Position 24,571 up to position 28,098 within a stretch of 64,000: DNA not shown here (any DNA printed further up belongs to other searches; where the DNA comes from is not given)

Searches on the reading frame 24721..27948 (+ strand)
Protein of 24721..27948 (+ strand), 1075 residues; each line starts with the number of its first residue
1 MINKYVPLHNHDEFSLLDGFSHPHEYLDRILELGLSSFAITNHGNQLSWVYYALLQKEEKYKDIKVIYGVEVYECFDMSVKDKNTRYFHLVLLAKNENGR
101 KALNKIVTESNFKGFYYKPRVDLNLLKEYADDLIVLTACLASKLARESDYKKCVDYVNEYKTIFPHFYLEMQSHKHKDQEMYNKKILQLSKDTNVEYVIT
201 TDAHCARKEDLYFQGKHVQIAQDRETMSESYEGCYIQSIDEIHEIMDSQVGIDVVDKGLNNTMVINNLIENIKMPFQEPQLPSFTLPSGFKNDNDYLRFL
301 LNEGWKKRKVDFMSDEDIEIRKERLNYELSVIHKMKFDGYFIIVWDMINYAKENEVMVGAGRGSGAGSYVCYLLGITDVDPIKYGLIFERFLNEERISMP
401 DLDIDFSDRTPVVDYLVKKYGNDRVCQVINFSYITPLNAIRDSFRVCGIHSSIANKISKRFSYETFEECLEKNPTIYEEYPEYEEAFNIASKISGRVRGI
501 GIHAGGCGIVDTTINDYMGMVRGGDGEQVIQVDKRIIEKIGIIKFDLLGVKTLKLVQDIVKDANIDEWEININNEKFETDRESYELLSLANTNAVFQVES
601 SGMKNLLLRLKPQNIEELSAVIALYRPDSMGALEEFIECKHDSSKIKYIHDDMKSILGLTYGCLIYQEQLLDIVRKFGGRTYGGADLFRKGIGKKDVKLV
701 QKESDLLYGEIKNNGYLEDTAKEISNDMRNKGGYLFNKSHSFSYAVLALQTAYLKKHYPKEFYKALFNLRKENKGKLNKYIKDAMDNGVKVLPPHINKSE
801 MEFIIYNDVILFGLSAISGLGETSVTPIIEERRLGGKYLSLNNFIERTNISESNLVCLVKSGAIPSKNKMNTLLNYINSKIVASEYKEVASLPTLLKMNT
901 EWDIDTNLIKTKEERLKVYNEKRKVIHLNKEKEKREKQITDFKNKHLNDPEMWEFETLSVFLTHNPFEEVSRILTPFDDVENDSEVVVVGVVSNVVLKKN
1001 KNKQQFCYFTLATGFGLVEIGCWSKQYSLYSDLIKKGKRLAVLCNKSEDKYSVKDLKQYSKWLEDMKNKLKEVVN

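Call 14: search_protein_families(library=phrogs, proteins=[window:24721-27948:+], max_evalue=0.00001)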
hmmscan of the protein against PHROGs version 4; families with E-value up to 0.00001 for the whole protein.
window:24721-27948:+ (1075 aa): 8 families
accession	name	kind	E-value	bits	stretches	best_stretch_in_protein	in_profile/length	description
phrog_405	-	DNA, RNA and nucleotide metabolism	2.7e-282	940.6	1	3-1061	42-1087/1190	DNA polymerase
phrog_11165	-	DNA, RNA and nucleotide metabolism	1e-100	338.9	1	295-832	13-575/782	DNA polymerase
phrog_12219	-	DNA, RNA and nucleotide metabolism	1.3e-75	256.3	1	401-931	3-583/823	DNA polymerase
phrog_7513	-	unknown function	2.6e-73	248.4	2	2-288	8-317/461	-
phrog_21652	-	DNA, RNA and nucleotide metabolism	2.3e-56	192.4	1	360-700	32-417/476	DNA polymerase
phrog_13169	-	DNA, RNA and nucleotide metabolism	3.2e-32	113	1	13-398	11-415/463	DNA polymerase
phrog_4335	-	unknown function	7.8e-21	75.7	1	711-834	8-131/421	-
phrog_11127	-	DNA, RNA and nucleotide metabolism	1.7e-12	48.7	1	316-392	94-170/171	DNA polymerase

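Call 58: search_dna_similar(query=window:24721-27948:+, collection=phages, mode=protein, max_rows=15)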
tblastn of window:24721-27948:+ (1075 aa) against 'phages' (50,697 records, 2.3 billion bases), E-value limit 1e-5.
Records with a match: 1451; places in all: 1462; records where one place covers at least 80% of the query: 474.
Best place of each record, by identity: <60% 1451.
By first word of the organism name: Pseudomonas 302; Mycobacterium 282; Streptomyces 211; Gordonia 132; Bacillus 99; Bacteriophage 58; Staphylococcus 48; Microbacterium 36; Escherichia 31; Rhodococcus 22; and 58 more.
By host as written in the record: Mycobacterium smegmatis mc2 155 204; Pseudomonas aeruginosa 118; - 116; Pseudomonas aeruginosa PAO1 86; Streptomyces griseus ATCC 10137 81; Gordonia terrae 3612 65; Streptomyces lividans JI 1326 44; Mycobacterium smegmatis mc#155 37; and 243 more.
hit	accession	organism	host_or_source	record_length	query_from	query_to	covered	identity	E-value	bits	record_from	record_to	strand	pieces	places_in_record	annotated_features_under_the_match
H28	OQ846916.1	Alicyclobacillus phage KKP_3916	Alicyclobacillus acidoterrestris strain ...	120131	1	1065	98%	33.8%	2e-77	600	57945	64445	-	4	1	hypothetical protein (x6)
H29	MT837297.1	Bacteriophage sp.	human fecal samples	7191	5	1050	97%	33.6%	2e-161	533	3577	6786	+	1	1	record has no annotation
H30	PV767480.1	Rossellomorea phage phiT1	Rossellomorea aquimaris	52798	3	1058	96%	33.8%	3e-97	558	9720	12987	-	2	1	DNA polymerase III subunit alpha (x2) | hypothetical protein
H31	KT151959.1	Brevibacillus phage Sundance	Brevibacillus laterosporus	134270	3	1062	99%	32.4%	1e-164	545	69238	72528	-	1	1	putative DNA polymerase III subunit alpha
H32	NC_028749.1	Brevibacillus phage Sundance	Brevibacillus laterosporus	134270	3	1062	99%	32.4%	1e-164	545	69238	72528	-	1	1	DNA polymerase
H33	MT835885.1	Bacteriophage sp.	human fecal samples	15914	2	863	80%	38.0%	2e-161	535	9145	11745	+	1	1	record has no annotation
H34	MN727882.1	Geobacillus phage GBK1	Geobacillus kaustophilus ATCC 8005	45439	8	1058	98%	30.9%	3e-127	435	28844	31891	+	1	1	DNA polymerase III subunit alpha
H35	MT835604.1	Bacteriophage sp.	human fecal samples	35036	5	876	81%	37.2%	1e-163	542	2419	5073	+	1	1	record has no annotation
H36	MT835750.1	Bacteriophage sp.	human fecal samples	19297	5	882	82%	36.4%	1e-152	509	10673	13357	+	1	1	record has no annotation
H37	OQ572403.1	Pseudomonas phage Y1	Pseudomonas aeruginosa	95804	1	1052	98%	30.1%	3e-132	450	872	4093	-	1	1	record has no annotation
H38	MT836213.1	Bacteriophage sp.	human fecal samples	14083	5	863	80%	36.6%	2e-160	532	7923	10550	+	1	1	record has no annotation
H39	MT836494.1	Bacteriophage sp.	human fecal samples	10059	5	864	80%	35.9%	4e-158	525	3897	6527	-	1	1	record has no annotation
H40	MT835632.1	Bacteriophage sp.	human fecal samples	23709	5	863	80%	35.8%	4e-154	514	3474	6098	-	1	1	record has no annotation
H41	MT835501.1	Bacteriophage sp.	human fecal samples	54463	5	864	80%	35.8%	6e-155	516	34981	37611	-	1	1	record has no annotation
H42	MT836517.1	Bacteriophage sp.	human fecal samples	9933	2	863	80%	35.5%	2e-156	520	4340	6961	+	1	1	record has no annotation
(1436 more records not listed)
